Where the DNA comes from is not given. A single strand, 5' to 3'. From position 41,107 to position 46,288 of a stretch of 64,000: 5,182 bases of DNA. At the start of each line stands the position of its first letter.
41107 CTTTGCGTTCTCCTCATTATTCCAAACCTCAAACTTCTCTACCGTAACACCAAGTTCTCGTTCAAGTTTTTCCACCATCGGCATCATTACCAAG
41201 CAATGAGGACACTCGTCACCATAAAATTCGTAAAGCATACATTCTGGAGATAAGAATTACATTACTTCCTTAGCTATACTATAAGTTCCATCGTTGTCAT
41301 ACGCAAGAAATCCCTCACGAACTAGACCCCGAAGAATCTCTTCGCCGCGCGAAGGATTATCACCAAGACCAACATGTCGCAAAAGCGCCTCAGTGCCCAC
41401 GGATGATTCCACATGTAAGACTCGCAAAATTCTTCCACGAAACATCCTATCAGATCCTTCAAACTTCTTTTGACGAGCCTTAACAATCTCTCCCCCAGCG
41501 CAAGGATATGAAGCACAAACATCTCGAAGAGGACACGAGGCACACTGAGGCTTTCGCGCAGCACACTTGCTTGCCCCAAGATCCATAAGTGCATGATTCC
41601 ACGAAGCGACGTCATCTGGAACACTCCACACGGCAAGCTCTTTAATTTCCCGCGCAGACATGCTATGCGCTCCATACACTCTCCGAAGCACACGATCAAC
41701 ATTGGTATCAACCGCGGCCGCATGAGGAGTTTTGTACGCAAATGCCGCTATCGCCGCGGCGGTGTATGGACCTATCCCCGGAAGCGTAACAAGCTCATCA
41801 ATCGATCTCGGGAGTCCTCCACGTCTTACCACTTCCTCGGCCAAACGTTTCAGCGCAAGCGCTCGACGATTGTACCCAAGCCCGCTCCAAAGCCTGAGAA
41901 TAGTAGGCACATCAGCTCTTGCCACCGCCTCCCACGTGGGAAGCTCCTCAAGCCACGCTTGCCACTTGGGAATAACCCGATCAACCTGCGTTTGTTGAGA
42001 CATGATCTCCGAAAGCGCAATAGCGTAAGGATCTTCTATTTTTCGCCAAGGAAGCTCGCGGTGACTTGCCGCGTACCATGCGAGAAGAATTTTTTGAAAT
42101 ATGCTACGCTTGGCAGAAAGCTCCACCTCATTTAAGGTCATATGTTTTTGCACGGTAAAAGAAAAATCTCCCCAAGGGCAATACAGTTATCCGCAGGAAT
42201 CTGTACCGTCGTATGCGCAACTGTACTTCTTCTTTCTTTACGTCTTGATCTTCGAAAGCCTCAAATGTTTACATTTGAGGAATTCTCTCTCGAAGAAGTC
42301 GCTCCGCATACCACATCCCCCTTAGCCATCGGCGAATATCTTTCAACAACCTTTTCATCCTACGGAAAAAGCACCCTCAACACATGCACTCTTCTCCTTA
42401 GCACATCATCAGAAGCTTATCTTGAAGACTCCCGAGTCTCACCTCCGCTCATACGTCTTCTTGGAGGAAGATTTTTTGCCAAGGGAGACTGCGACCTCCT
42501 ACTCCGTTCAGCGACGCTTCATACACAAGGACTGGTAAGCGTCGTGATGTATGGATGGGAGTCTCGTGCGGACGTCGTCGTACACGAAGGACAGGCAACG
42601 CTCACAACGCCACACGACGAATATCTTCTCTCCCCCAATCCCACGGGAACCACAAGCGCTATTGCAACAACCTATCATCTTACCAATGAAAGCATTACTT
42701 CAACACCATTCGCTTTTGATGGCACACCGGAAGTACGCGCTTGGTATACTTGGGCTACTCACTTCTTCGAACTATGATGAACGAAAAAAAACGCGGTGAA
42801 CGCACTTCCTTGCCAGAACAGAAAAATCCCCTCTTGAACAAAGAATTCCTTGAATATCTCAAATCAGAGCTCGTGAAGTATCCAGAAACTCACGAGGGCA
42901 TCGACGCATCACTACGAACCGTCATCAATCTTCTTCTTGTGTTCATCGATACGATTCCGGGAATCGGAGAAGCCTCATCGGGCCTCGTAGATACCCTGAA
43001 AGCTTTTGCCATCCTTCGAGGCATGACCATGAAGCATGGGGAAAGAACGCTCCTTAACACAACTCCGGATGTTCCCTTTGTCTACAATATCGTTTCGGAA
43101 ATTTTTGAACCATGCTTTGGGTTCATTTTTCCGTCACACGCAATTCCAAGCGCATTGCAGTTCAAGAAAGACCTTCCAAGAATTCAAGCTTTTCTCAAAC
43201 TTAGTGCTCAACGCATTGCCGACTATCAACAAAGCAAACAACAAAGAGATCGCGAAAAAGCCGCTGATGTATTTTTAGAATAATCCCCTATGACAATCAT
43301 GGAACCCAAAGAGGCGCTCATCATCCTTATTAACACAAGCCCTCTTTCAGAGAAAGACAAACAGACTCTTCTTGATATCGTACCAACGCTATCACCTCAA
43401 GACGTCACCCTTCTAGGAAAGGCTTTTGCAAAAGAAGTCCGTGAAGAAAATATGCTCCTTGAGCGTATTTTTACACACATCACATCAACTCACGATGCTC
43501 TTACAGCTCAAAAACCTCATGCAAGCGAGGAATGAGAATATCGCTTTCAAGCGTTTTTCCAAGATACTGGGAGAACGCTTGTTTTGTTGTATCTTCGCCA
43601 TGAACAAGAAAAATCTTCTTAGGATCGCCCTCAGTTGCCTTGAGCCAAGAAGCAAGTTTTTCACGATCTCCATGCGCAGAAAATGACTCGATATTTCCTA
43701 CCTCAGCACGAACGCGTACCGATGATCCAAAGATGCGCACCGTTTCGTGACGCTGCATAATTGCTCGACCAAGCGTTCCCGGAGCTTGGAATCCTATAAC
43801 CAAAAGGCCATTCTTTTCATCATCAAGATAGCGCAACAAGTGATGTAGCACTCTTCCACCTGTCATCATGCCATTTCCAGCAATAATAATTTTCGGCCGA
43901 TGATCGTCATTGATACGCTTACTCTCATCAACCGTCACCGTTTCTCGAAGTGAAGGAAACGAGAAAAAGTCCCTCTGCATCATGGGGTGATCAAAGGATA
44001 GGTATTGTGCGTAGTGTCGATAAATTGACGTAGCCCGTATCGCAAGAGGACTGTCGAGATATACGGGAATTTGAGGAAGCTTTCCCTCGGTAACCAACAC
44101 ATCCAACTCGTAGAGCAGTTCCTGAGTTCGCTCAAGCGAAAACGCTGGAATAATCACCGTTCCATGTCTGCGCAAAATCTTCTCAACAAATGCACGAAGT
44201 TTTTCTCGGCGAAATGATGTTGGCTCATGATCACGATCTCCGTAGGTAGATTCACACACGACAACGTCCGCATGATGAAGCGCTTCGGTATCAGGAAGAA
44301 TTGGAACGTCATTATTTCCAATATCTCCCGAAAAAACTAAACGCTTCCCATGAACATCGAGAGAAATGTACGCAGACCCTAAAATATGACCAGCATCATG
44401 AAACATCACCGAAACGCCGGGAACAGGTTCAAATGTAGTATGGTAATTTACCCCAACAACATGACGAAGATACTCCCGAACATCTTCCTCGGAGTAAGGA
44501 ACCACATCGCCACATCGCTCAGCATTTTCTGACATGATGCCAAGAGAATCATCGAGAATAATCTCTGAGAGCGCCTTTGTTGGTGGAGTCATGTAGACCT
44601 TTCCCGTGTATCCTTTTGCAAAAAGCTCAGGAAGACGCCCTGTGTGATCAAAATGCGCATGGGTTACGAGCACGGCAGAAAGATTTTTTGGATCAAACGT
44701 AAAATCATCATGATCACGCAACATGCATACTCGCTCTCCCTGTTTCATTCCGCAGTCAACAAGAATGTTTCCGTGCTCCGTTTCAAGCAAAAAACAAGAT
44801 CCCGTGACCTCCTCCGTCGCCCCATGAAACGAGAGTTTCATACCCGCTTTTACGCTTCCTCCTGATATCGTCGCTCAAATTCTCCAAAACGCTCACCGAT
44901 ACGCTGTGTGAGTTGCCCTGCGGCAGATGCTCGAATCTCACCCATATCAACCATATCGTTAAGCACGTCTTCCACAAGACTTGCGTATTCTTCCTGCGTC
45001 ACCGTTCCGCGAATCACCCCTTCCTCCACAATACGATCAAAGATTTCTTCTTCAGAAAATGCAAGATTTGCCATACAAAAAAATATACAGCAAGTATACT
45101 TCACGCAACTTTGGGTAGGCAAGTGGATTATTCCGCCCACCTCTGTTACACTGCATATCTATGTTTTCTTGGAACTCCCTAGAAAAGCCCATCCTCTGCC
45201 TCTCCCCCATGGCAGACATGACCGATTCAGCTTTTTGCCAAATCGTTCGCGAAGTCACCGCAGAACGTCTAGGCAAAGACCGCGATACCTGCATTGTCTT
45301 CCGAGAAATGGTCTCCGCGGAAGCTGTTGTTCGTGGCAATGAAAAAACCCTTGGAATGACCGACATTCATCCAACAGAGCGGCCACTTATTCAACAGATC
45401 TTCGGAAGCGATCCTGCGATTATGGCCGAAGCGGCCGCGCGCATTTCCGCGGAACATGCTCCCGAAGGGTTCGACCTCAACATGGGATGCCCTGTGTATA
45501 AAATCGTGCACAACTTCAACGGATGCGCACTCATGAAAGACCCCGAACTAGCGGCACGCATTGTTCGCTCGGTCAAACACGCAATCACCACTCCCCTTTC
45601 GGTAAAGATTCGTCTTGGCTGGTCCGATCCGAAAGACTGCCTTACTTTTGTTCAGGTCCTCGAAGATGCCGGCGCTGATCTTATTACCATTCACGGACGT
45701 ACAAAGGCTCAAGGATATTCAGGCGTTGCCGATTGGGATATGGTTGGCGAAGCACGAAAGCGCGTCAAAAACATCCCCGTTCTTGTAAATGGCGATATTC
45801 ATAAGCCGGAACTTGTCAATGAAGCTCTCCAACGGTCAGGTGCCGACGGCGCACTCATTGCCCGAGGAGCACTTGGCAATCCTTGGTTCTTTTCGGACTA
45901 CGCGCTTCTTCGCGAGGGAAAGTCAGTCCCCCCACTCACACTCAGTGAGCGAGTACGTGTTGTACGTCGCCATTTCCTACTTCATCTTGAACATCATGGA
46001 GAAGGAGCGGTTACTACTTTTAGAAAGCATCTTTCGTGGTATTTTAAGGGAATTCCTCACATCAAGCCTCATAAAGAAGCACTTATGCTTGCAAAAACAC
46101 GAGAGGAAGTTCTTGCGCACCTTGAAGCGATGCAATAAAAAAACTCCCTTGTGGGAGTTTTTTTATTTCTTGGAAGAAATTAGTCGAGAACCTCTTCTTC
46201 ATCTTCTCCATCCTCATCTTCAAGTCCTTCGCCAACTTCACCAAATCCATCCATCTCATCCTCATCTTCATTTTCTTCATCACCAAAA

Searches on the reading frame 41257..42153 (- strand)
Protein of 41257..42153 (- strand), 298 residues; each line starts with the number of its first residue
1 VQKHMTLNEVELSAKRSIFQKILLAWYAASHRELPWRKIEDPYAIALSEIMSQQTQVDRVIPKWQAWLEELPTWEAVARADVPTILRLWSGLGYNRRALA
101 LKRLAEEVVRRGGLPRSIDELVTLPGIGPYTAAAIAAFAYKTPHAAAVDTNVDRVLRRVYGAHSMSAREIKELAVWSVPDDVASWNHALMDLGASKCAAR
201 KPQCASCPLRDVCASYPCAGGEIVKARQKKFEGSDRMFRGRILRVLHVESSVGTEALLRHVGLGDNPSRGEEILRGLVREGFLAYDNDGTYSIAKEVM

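Call 76: search_protein_families(library=pfam, proteins=[window:41257-42153:-], max_evalue=0.001)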
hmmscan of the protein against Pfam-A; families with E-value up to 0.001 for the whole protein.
window:41257-42153:- (298 aa): 2 families
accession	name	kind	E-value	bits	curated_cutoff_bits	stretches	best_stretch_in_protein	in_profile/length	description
PF00730.31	HhH-GPD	-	3.6e-19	69.5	26.2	1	48-174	2-102/108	HhH-GPD superfamily base excision DNA repair protein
PF00633.29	HHH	-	5.4e-09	35.9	24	1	112-138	4-30/30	Helix-hairpin-helix motif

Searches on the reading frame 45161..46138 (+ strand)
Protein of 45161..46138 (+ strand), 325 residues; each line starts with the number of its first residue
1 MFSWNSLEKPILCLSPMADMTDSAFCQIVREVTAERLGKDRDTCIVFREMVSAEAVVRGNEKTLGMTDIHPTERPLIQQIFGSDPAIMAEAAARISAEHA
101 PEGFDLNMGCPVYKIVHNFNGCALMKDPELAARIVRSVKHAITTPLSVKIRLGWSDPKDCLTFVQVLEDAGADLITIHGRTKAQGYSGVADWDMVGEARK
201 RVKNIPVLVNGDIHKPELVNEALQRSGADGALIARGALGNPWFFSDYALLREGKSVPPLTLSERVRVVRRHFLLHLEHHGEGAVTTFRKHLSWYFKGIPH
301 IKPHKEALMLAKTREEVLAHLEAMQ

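Call 76: search_protein_families(library=pfam, proteins=[window:45161-46138:+], max_evalue=0.001)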
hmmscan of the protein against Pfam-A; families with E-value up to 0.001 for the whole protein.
window:45161-46138:+ (325 aa): 1 family
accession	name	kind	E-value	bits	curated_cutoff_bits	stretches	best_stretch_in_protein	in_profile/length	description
PF01207.24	Dus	-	1.7e-78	264.3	20.4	1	14-322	2-303/311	Dihydrouridine synthase (Dus)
